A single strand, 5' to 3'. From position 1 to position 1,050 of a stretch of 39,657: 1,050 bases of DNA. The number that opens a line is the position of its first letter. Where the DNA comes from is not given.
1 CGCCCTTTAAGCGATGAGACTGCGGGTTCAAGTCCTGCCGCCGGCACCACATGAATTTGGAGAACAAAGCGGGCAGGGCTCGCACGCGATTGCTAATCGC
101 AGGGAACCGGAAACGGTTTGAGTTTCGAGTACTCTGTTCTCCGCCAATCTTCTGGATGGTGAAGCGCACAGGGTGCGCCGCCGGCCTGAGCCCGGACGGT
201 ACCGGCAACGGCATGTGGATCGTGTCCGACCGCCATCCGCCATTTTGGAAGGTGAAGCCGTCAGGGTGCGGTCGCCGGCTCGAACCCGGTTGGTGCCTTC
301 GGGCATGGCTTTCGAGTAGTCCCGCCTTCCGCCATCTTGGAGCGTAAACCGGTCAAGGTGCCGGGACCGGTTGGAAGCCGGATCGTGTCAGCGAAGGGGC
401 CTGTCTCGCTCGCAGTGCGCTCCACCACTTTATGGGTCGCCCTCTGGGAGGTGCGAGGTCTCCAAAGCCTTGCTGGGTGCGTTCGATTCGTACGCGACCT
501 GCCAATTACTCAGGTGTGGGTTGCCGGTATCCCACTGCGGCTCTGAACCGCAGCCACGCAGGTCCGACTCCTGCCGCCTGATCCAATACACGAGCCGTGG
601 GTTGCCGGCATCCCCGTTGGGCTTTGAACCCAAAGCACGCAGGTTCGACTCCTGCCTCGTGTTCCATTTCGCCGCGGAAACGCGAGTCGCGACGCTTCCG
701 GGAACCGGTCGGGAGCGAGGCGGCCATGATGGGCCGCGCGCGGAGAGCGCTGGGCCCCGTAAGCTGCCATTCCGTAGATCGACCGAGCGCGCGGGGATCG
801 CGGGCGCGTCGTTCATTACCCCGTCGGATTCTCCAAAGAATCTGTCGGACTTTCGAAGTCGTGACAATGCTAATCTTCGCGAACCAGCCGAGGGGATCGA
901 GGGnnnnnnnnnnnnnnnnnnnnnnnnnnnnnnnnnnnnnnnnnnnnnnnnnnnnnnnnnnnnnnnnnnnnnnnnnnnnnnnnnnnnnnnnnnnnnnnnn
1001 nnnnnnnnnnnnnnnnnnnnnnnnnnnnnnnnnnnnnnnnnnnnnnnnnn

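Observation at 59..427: The four Ser-type tRNAs fold best as 8/4 (tRNASec / allo-tRNA-like) cloverleaves with 5-6 bp D stems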

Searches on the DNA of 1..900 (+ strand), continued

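Call 32: search_with_rna_model(model_id=R1, sources=[window, L004, L014, L056, L061, L062, L063, L064, L065, L066, L067, L068, L069, L070, L071, L072, L073, L074, L075, L076, L077, L078, L079, L080, L081, L082, L083, L084, L085, L087, L088, L089, L090, L091, L092, L093, L094, L095, L096, L097, L098, L099, L100, L101, L102, L103, L104, L105, L106, L107, L109, L110, L111, L112, L113, L114, L115, L116, L117, L118, L119, L120, L121, L122, L123, L124, L125, L126, L127, L128, L129, L130, L131, L132, L133, L134, L135, L136, L137, L138, L139, L140, L141, L142, L144, L145, L146, L147, L148, L149, L150, L151, L152, L153, L154, L155, L156, L157, L158, L159], max_evalue=0.01, make_alignment=true)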
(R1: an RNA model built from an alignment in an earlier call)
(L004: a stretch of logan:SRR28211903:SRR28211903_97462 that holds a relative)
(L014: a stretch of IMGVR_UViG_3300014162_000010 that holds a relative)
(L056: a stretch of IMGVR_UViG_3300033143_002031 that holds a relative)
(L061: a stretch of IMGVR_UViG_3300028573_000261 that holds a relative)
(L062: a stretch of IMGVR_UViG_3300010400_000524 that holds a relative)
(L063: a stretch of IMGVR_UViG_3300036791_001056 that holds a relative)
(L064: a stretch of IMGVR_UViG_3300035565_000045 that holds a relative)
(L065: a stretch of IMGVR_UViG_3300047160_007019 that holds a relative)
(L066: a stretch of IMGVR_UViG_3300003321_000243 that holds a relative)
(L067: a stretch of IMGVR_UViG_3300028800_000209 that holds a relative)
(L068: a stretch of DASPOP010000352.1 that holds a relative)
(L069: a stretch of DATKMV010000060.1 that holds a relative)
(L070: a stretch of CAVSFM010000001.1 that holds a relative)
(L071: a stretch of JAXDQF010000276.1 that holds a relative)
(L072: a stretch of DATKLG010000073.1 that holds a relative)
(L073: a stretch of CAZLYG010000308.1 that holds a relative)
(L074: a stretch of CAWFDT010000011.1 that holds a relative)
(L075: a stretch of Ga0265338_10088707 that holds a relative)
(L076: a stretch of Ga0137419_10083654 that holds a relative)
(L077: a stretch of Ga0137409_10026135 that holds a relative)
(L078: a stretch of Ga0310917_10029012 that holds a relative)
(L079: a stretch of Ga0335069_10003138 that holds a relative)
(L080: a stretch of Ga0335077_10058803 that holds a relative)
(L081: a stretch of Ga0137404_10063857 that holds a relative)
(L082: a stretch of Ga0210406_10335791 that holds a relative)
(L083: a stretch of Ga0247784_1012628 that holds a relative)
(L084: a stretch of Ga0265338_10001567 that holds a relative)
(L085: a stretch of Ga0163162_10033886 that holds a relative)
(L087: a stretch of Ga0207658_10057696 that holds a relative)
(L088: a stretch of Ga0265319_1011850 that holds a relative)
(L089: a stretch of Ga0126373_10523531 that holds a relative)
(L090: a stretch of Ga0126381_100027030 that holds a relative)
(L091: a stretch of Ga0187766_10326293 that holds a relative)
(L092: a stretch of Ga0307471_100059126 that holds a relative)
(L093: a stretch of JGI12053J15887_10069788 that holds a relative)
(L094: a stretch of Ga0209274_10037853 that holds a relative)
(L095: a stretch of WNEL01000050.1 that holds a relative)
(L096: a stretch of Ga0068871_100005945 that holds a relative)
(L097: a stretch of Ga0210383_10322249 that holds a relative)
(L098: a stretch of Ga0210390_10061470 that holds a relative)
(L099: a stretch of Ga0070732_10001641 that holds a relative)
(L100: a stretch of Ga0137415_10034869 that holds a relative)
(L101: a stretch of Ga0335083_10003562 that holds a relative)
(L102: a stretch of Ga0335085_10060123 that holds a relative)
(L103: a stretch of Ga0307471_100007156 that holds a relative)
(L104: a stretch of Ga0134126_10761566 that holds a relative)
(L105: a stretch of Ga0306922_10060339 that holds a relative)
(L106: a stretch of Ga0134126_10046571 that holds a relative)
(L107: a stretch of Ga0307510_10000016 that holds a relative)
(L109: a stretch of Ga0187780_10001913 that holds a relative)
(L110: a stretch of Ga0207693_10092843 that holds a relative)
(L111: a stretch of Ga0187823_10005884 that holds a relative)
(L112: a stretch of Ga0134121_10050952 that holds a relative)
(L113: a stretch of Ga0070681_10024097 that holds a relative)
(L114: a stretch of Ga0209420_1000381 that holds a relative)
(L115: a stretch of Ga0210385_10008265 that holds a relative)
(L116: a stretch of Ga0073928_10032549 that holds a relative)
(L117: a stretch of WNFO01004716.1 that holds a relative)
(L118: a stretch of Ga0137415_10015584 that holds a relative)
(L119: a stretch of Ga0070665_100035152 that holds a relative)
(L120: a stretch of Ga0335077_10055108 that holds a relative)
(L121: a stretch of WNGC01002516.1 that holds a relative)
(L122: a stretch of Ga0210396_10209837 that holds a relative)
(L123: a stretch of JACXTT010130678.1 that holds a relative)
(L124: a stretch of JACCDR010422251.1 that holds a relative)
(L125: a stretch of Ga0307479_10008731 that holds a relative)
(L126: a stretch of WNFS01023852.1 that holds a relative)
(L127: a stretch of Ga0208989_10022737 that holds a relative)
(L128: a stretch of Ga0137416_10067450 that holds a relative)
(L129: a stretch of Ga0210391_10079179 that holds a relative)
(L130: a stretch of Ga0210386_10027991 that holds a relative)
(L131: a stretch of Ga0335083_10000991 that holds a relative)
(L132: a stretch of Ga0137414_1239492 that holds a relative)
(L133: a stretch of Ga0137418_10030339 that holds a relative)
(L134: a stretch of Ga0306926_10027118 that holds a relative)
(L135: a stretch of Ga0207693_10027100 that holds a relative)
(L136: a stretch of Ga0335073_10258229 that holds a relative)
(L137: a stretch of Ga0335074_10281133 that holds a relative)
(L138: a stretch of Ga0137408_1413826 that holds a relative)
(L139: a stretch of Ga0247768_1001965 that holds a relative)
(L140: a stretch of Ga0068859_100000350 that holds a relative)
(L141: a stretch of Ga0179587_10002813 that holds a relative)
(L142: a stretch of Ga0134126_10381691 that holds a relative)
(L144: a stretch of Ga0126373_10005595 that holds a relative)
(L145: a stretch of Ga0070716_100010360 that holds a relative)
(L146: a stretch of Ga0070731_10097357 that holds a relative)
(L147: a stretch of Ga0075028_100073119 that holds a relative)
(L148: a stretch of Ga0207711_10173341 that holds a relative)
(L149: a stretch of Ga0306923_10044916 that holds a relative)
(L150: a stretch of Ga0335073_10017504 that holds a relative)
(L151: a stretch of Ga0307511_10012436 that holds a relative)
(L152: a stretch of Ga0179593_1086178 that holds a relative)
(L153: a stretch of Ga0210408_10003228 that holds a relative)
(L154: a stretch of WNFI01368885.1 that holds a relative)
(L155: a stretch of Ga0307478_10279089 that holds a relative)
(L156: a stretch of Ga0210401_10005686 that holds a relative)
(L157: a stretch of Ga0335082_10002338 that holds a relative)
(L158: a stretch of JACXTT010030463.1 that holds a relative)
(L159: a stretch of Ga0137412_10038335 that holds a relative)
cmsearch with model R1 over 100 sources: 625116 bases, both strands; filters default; matches with E-value up to 0.01: 252.
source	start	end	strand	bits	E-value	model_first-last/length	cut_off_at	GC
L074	2757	2842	+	91.4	2e-18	1-85/85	no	0.64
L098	2912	2997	-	91.4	2e-18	1-85/85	no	0.64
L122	519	604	+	91.4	2e-18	1-85/85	no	0.64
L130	1643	1728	+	91.4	2e-18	1-85/85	no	0.64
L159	2859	2944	+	91.3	2.1e-18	1-85/85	no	0.69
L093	604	689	-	89.5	5.4e-18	1-85/85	no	0.65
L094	772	857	-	89.5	5.4e-18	1-85/85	no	0.65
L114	1185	1270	+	89.5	5.4e-18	1-85/85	no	0.65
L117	5727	5812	+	89.5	5.4e-18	1-85/85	no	0.65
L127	522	607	-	89.5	5.4e-18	1-85/85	no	0.65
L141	1276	1361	-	89.1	6.6e-18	1-85/85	no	0.64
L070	3663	3748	-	88.9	7.5e-18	1-85/85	no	0.64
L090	5266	5351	-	88.8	8.1e-18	1-85/85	no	0.66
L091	654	739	-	88.6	9.1e-18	1-85/85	no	0.67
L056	9813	9895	-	88.6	9.2e-18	1-85/85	no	0.67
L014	5891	5976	+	87.9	1.3e-17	1-85/85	no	0.63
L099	2595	2681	+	87.8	1.4e-17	1-85/85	no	0.68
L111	572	658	-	87.8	1.4e-17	1-85/85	no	0.68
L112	3141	3227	-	87.8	1.4e-17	1-85/85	no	0.68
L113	2441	2527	+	87.8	1.4e-17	1-85/85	no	0.68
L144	223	306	+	87.6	1.5e-17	1-85/85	no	0.67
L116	294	379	+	87.1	2e-17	1-85/85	no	0.66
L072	1090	1176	-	87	2.1e-17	1-85/85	no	0.69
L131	8177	8263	-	87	2.1e-17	1-85/85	no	0.69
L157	6960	7046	-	87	2.1e-17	1-85/85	no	0.69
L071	126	210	+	85.6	4.4e-17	1-85/85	no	0.6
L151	389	473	+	85.6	4.4e-17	1-85/85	no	0.6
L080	1712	1798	-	85.1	6e-17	1-85/85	no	0.61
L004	3712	3796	+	84.8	7.1e-17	1-85/85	no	0.65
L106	793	878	-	83.7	1.3e-16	1-85/85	no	0.65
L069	1516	1602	+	83.6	1.3e-16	1-85/85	no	0.62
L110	952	1037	+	83.2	1.7e-16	1-85/85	no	0.65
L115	1233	1319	-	82.7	2.1e-16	1-85/85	no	0.63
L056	9725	9807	-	82.6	2.3e-16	1-85/85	no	0.7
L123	361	447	-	82.5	2.4e-16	1-85/85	no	0.63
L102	975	1061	-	82.2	2.8e-16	1-85/85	no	0.63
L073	315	399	+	81.7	3.7e-16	1-85/85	no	0.62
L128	15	99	+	81.1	5.1e-16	1-85/85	no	0.56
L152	950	1034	+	81.1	5.1e-16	1-85/85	no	0.56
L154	111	195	+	81.1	5.1e-16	1-85/85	no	0.56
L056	9554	9637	-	80.9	5.8e-16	1-85/85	no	0.65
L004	3900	3984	+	80.8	5.9e-16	1-85/85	no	0.67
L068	294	379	+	80.3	7.9e-16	1-85/85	no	0.6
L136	314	398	-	80.1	9e-16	1-85/85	no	0.64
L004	3807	3892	+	79.8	1e-15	1-85/85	no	0.71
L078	2094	2178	-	79.6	1.2e-15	1-85/85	no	0.6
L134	545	629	-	79.6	1.2e-15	1-85/85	no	0.6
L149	4197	4281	-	79.6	1.2e-15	1-85/85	no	0.6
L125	3518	3603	-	79.4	1.3e-15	1-85/85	no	0.6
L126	4354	4439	+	78.3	2.4e-15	1-85/85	no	0.69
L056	9460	9544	-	78.1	2.6e-15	1-85/85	no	0.68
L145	484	570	+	78.1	2.7e-15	1-85/85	no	0.6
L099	2501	2586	+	78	2.7e-15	1-85/85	no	0.67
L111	667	752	-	78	2.7e-15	1-85/85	no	0.67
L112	3236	3321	-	78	2.7e-15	1-85/85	no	0.67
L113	2347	2432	+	78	2.7e-15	1-85/85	no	0.67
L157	7055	7140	-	78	2.7e-15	1-85/85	no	0.67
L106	977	1061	-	78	2.8e-15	1-85/85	no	0.55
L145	577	662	+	77.8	3e-15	1-85/85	no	0.7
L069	1610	1695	+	77.6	3.4e-15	1-85/85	no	0.7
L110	1046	1131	+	77.6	3.5e-15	1-85/85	no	0.71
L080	1618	1703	-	77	4.8e-15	1-85/85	no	0.72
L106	699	784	-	76.9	5.1e-15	1-85/85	no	0.66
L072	1185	1270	-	76.8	5.4e-15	1-85/85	no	0.66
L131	8272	8357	-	76.8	5.4e-15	1-85/85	no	0.66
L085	925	1010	-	76.7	5.6e-15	1-85/85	no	0.66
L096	6243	6328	+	76.7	5.6e-15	1-85/85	no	0.66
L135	1780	1865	+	76.7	5.6e-15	1-85/85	no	0.66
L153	2441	2526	-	76.5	6.3e-15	1-85/85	no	0.64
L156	8287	8372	-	76.5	6.3e-15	1-85/85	no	0.64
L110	765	850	+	76.4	6.7e-15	1-85/85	no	0.69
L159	2766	2851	+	76.3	6.8e-15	1-85/85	no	0.65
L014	5984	6068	+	76.1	7.6e-15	1-85/85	no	0.65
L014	6076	6160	+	75.8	9.2e-15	1-85/85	no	0.68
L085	564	649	-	75.7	9.6e-15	1-85/85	no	0.7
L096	6604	6689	+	75.7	9.6e-15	1-85/85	no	0.7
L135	2141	2226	+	75.7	9.6e-15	1-85/85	no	0.7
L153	2347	2432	-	75.7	9.6e-15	1-85/85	no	0.7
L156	8193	8278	-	75.7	9.6e-15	1-85/85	no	0.7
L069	1327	1413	+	75.7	9.8e-15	1-85/85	no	0.67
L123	548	634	-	75.7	9.8e-15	1-85/85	no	0.67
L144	36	122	+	75.7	9.8e-15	1-85/85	no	0.67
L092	3063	3148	-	75.3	1.2e-14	1-85/85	no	0.7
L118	4820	4906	-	75.2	1.3e-14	1-85/85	no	0.67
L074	2851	2936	+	75.1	1.3e-14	1-85/85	no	0.71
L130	1456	1542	+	74.8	1.5e-14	1-85/85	no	0.67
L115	1421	1508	-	74.7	1.6e-14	1-85/85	no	0.65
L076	1816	1901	-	74.7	1.7e-14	1-85/85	no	0.69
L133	3415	3500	+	74.7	1.7e-14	1-85/85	no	0.69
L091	749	836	-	74.6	1.7e-14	1-85/85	no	0.66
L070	3849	3935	-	74.6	1.7e-14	1-85/85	no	0.68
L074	2570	2656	+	74.6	1.7e-14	1-85/85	no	0.68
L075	989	1074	-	74.4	1.9e-14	1-85/85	no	0.59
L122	613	698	+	74.3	2e-14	1-85/85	no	0.7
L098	2818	2903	-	74.2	2.1e-14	1-85/85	no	0.71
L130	1737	1822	+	74.2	2.1e-14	1-85/85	no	0.71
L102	1164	1250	-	74.2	2.2e-14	1-85/85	no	0.68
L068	196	283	+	74.1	2.3e-14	1-85/85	no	0.67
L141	1462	1547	-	74.1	2.3e-14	1-85/85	no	0.66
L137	1204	1288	+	74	2.3e-14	1-85/85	no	0.61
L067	8175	8262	-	74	2.4e-14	1-85/85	no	0.66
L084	12440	12527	-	74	2.4e-14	1-85/85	no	0.66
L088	384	471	-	74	2.4e-14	1-85/85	no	0.66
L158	46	131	+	73.9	2.5e-14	1-85/85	no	0.76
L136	592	676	-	73.9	2.5e-14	1-85/85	no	0.69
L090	5359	5445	-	73.9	2.5e-14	1-85/85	no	0.68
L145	298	384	+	73.8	2.7e-14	1-85/85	no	0.68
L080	1898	1986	-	73.7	2.8e-14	1-85/85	no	0.69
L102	882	967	-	73.1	3.9e-14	1-85/85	no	0.72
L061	77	162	+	73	4.1e-14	1-85/85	no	0.64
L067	7988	8073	-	73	4.1e-14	1-85/85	no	0.64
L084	12253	12338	-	73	4.1e-14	1-85/85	no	0.64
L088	197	282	-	73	4.1e-14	1-85/85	no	0.64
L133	3134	3221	+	73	4.1e-14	1-85/85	no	0.68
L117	5539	5626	+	72.9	4.3e-14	1-85/85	no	0.67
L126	4166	4253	+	72.9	4.3e-14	1-85/85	no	0.67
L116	388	473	+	72.7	4.9e-14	1-85/85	no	0.72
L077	962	1047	-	72.5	5.4e-14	1-85/85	no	0.6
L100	2353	2438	+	72.5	5.4e-14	1-85/85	no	0.6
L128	295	380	+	72.5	5.4e-14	1-85/85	no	0.6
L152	1230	1315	+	72.5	5.4e-14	1-85/85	no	0.6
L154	391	476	+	72.5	5.4e-14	1-85/85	no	0.6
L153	2667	2753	-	72.4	5.6e-14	1-85/85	no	0.63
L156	8513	8599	-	72.4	5.6e-14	1-85/85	no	0.63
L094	678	763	-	72.4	5.6e-14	1-85/85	no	0.73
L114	1279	1364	+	72.4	5.6e-14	1-85/85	no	0.73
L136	406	492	-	72.3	6.1e-14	1-85/85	no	0.62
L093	510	595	-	72.3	6.1e-14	1-85/85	no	0.7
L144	314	399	+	72.2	6.1e-14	1-85/85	no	0.72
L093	790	876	-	72.1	6.5e-14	1-85/85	no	0.67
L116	107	193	+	72.1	6.5e-14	1-85/85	no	0.67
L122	332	418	+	72.1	6.5e-14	1-85/85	no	0.67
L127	708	794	-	72.1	6.5e-14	1-85/85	no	0.67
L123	268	353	-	71.7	8.3e-14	1-85/85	no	0.72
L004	3992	4077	+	70.9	1.3e-13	1-85/85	no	0.66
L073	408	493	+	70.6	1.5e-13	1-85/85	no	0.7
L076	1909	1994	-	70.6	1.5e-13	1-85/85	no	0.7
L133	3322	3407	+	70.6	1.5e-13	1-85/85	no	0.7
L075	1083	1167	-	70.4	1.6e-13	1-85/85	no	0.55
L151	667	752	+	70.4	1.7e-13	1-85/85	no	0.6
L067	8081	8167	-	70.2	1.8e-13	1-85/85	no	0.56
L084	12346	12432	-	70.2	1.8e-13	1-85/85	no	0.56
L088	290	376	-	70.2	1.8e-13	1-85/85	no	0.56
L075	894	980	-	69.8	2.2e-13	1-85/85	no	0.51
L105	2264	2350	-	69.7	2.4e-13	1-85/85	no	0.69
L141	1182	1267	-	69.7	2.4e-13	1-85/85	no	0.7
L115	1139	1224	-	69.7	2.4e-13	1-85/85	no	0.7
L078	1814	1899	-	69.4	2.8e-13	1-85/85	no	0.73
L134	265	350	-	69.4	2.8e-13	1-85/85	no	0.73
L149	3917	4002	-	69.4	2.8e-13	1-85/85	no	0.73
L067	8271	8355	-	69.2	3.2e-13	1-85/85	no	0.59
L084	12536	12620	-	69.2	3.2e-13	1-85/85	no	0.59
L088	480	564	-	69.2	3.2e-13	1-85/85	no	0.59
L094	958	1044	-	69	3.5e-13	1-85/85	no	0.69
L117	5820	5905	+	69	3.5e-13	1-85/85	no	0.71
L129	1356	1440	-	68.8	3.9e-13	1-85/85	no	0.62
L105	2451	2536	-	68.7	4.2e-13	1-85/85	no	0.6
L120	4699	4783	-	68.7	4.3e-13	1-85/85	no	0.65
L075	800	885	-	67.7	7.3e-13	1-85/85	no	0.49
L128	108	194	+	67.7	7.3e-13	1-85/85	no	0.63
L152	1043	1129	+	67.7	7.3e-13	1-85/85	no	0.63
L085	658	744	-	67.6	7.6e-13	1-85/85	no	0.62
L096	6509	6595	+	67.6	7.6e-13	1-85/85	no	0.62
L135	2046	2132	+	67.6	7.6e-13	1-85/85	no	0.62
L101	6109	6194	-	67.2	9.3e-13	1-85/85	no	0.72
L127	427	513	-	67.2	9.5e-13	1-85/85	no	0.71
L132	291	377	+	66.8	1.2e-12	1-85/85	no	0.56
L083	969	1053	-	66.4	1.4e-12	1-85/85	no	0.62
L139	615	699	-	66.4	1.4e-12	1-85/85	no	0.62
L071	404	489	+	65.8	2e-12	1-85/85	no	0.6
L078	1908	1994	-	65.8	2.1e-12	1-85/85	no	0.63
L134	359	445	-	65.8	2.1e-12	1-85/85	no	0.63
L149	4011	4097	-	65.8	2.1e-12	1-85/85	no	0.63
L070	3570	3654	-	65.1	3e-12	1-85/85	no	0.71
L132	386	473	+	60.8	3e-11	1-85/85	no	0.62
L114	999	1084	+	60.4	3.8e-11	1-85/85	no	0.7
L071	219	305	+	59.6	5.8e-11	1-85/85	no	0.62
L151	482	568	+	59.6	5.8e-11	1-85/85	no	0.62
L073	125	212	+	57.2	2.1e-10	1-85/85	no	0.61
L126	4447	4530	+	56.6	2.9e-10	1-85/85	no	0.7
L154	204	290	+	56.2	3.5e-10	1-85/85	no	0.63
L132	574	662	+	55.9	4.1e-10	1-85/85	no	0.61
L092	3156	3223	-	54.6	8.7e-10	19-85/85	5'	0.65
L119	991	1075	+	53.8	1.3e-09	1-85/85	no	0.6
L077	1147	1232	-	53.4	1.7e-09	1-85/85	no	0.58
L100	2167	2252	+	53.4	1.7e-09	1-85/85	no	0.58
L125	3612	3695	-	46.3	7.6e-08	1-85/85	no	0.63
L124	197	285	-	44.5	2e-07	1-85/85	no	0.55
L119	806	891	+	43.8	2.9e-07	1-85/85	no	0.58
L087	1549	1634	-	42.5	5.9e-07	1-85/85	no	0.65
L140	4731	4816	-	42.5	5.9e-07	1-85/85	no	0.65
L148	1664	1749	-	42.5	5.9e-07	1-85/85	no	0.65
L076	2095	2165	-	40.4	1.8e-06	18-85/85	5'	0.69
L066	6706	6789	-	38.1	6.5e-06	1-85/85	no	0.6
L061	1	69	+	37.3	9.9e-06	18-85/85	5'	0.58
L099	2341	2413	+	37.2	1e-05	1-85/85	no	0.6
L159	2605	2677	+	37.2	1e-05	1-85/85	no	0.6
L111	840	912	-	37.2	1e-05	1-85/85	no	0.6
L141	1637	1709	-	36.7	1.4e-05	1-85/85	no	0.63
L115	1595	1667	-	36.4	1.6e-05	1-85/85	no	0.6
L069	1166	1238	+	36.4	1.6e-05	1-85/85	no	0.6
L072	1358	1430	-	36.4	1.6e-05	1-85/85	no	0.6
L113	2187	2259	+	36.4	1.6e-05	1-85/85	no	0.6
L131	8445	8517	-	36.4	1.6e-05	1-85/85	no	0.6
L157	7228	7300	-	36.4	1.6e-05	1-85/85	no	0.6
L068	35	107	+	35.1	3.2e-05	1-85/85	no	0.59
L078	2267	2339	-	35.1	3.2e-05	1-85/85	no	0.59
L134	718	790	-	35.1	3.2e-05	1-85/85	no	0.59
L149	4370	4442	-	35.1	3.2e-05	1-85/85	no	0.59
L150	3794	3866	+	35.1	3.3e-05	1-85/85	no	0.64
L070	4027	4099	-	34.5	4.5e-05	1-85/85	no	0.62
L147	1015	1087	-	34.5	4.5e-05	1-85/85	no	0.62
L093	966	1038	-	34.5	4.5e-05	1-85/85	no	0.62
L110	604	676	+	34.5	4.5e-05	1-85/85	no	0.62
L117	5377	5449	+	34.5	4.5e-05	1-85/85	no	0.62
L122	170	242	+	34.5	4.5e-05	1-85/85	no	0.62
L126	4004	4076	+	34.5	4.5e-05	1-85/85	no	0.62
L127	883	955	-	34.5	4.5e-05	1-85/85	no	0.62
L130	1294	1366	+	34.5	4.5e-05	1-85/85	no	0.62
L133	2972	3044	+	34.5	4.5e-05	1-85/85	no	0.62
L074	2409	2481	+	34.5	4.5e-05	1-85/85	no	0.62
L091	925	997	-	34.5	4.5e-05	1-85/85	no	0.62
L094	1132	1204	-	34.5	4.5e-05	1-85/85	no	0.62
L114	839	911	+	34.5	4.5e-05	1-85/85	no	0.62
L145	138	210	+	34.5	4.5e-05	1-85/85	no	0.62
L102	1338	1410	-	34.5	4.5e-05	1-85/85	no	0.62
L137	1393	1460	+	33.6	7e-05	1-85/85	no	0.68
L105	2628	2700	-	33.6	7.3e-05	1-85/85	no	0.6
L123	723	795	-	33.2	8.8e-05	1-85/85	no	0.6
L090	5534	5606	-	33.2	8.8e-05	1-85/85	no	0.6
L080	2074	2146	-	33.2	8.8e-05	1-85/85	no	0.6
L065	675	762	-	30.9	0.00031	1-85/85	no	0.57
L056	10069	10138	-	29.1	0.00081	1-85/85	no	0.76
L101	6202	6241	-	28.9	0.00094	47-85/85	5'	0.6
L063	171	240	+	28.1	0.0014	1-85/85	no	0.64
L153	2535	2619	-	28.1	0.0014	1-85/85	no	0.67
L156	8381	8465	-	28.1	0.0014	1-85/85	no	0.67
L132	484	566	+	26.7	0.003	1-85/85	no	0.67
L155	1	45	+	26.6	0.0031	41-85/85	5'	0.73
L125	5731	5817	-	26.4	0.0034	1-85/85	no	0.57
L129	1186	1271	-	26.4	0.0035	1-85/85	no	0.55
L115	1756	1830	-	25.4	0.0059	1-85/85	no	0.6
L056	9012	9085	-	25.4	0.006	1-85/85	no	0.72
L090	5695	5769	-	25.2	0.0066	1-85/85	no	0.59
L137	1297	1383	+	25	0.0074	1-85/85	no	0.78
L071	313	396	+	25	0.0077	1-85/85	no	0.62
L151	576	659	+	25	0.0077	1-85/85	no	0.62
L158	1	37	+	24.5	0.0097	50-85/85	5'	0.59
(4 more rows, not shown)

Alignment A2: 150 matches aligned to the model, 97 columns, each read 5' to 3' on its own strand. Consensus structure (alignment columns), stored with it:
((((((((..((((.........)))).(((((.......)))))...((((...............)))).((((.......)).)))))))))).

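Call 41: search_dna_similar(query=window:1-670:+, collection=phages, mode=distant, max_evalue=0.001)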
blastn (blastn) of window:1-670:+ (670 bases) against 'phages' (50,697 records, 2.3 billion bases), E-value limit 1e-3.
Records with a match: 21; places in all: 21; records where one place covers at least 80% of the query: 0.
Best place of each record, by identity: 80-90% 17; 60-80% 4.
By first word of the organism name: Acinetobacter 21.
By host as written in the record: Acinetobacter baumannii 8; - 3; Acinetobacter baumannii Paris-B09 2; Acinetobacter baumannii Acb8/09 2; Acinetobacter sp. 2; Acinetobacter sp. 34 1; Acinetobacter baumannii CRR8 1; Acinetobacter baumannii NIPH201 1; and 1 more.
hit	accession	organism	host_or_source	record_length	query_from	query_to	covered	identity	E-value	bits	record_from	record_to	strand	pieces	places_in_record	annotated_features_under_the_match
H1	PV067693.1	Acinetobacter phage Acba_22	Acinetobacter sp. 34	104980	429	509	12%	80.7%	7e-7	61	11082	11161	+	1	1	tRNA-Trp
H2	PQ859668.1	Acinetobacter phage phi1_092033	Acinetobacter baumannii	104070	429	508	12%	81.7%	2e-8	67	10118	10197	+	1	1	hypothetical protein | co-chaperonin GroES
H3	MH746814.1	Acinetobacter phage vB_AbaM_B09_Aci05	Acinetobacter baumannii Paris-B09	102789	429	508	12%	81.7%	2e-8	67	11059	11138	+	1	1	hypothetical protein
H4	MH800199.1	Acinetobacter phage vB_AbaM_B09_Aci02-2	Acinetobacter baumannii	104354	429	508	12%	81.7%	2e-8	67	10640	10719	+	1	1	hypothetical protein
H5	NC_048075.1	Acinetobacter phage vB_AbaM_B09_Aci02-2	Acinetobacter baumannii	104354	429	508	12%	81.7%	2e-8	67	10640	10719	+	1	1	co-chaperonin GroES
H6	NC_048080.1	Acinetobacter phage vB_AbaM_B09_Aci05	Acinetobacter baumannii Paris-B09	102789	429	508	12%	81.7%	2e-8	67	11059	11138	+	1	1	co-chaperonin GroES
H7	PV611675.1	Acinetobacter phage vB_AbaM_14/CRR8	Acinetobacter baumannii CRR8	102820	429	508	12%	81.7%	2e-8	67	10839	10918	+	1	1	co-chaperonin GroES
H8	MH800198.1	Acinetobacter phage vB_AbaM_B09_Aci01-1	Acinetobacter baumannii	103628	429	508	12%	80.5%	2e-7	63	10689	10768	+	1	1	hypothetical protein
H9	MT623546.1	Acinetobacter phage Ab_121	Acinetobacter baumannii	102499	429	508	12%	80.5%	2e-7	63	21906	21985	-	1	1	hypothetical protein (x2)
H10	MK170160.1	Acinetobacter phage TAC1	Acinetobacter baumannii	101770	429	508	12%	80.5%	2e-7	63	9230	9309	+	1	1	putative chaperone protein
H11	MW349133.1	Acinetobacter phage Liucustia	Acinetobacter baumannii NIPH201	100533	429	508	12%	80.5%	2e-7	63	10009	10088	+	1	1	hypothetical protein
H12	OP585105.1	Acinetobacter phage vB_AbaM_CP14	Acinetobacter baumannii AB14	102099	429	508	12%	80.5%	2e-7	63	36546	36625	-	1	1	hypothetical protein | DNA primase subunit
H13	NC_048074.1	Acinetobacter phage vB_AbaM_B09_Aci01-1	Acinetobacter baumannii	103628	429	508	12%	80.5%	2e-7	63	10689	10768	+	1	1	co-chaperonin GroES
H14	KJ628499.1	Acinetobacter phage vB_AbaM_phiAbaA1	Acinetobacter baumannii Acb8/09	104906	429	508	12%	80.5%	3e-6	59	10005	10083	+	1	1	tRNA-Trp | putative chaperone protein GroES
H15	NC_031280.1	Acinetobacter phage vB_AbaM_phiAbaA1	Acinetobacter baumannii Acb8/09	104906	429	508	12%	80.5%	3e-6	59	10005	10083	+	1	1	tRNA-Trp | co-chaperonin GroES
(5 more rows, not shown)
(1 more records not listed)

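Call 42: search_dna_similar(query=window:1-670:+, collection=plasmids, mode=distant, max_evalue=0.001)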
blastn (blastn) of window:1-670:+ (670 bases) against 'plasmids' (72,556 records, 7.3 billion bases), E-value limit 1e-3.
No match.
